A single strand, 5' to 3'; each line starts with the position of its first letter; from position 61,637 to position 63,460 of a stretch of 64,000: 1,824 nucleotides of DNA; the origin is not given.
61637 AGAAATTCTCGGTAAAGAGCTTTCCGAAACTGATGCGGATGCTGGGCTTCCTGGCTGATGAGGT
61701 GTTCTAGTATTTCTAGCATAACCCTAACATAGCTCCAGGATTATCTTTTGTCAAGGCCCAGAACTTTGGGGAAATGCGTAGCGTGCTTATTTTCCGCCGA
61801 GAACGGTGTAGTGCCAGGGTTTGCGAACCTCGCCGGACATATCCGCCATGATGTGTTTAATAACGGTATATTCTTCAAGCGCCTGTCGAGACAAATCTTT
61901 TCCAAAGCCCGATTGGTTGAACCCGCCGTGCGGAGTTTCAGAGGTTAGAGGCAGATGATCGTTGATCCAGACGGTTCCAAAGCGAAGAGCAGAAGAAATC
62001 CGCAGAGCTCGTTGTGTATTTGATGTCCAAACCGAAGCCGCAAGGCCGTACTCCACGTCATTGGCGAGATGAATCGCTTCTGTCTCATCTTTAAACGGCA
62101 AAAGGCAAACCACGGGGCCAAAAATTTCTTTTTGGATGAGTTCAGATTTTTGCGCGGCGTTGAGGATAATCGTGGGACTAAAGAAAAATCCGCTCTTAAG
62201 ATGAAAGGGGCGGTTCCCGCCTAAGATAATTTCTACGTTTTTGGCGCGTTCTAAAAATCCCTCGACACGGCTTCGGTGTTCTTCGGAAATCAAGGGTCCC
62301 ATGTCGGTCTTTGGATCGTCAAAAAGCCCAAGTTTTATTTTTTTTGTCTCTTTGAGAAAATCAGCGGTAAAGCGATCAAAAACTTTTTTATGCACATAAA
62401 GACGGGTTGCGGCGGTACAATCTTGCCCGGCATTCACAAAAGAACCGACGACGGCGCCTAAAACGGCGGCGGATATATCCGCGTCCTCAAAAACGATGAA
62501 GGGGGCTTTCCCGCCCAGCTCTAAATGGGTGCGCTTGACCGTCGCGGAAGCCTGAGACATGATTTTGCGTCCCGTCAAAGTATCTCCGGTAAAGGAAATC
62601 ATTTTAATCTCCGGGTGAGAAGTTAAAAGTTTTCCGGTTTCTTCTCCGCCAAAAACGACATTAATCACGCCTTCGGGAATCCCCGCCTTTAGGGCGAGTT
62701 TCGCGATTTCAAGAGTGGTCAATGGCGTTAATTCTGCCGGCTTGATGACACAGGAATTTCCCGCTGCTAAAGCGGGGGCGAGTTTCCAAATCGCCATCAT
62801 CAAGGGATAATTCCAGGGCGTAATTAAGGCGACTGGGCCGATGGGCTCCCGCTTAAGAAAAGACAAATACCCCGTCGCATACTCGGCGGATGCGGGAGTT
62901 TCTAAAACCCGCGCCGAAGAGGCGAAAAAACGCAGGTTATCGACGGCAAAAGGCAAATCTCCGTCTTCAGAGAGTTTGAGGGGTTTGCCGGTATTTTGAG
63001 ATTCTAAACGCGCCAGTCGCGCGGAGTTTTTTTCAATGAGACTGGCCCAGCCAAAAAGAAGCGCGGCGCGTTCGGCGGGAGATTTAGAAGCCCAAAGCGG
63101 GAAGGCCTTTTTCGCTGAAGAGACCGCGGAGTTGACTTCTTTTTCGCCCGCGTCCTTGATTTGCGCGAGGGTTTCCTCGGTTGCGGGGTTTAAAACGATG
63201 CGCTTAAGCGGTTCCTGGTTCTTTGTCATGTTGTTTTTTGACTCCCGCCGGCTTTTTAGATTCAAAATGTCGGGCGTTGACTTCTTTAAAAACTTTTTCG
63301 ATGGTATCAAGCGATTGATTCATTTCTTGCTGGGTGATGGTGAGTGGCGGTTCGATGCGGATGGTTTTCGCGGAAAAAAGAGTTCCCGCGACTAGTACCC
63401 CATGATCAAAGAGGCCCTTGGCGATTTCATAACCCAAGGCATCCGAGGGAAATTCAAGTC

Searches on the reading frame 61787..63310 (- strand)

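Call 89: search_protein_families(library=pfam, proteins=[window:61787-63310:-], max_evalue=0.00001)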
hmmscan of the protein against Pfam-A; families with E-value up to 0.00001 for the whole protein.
window:61787-63310:- (507 aa): 1 family
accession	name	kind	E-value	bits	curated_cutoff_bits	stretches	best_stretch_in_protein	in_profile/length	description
PF00171.27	Aldedh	-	1.2e-166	555.3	23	1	38-487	10-461/461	Aldehyde dehydrogenase family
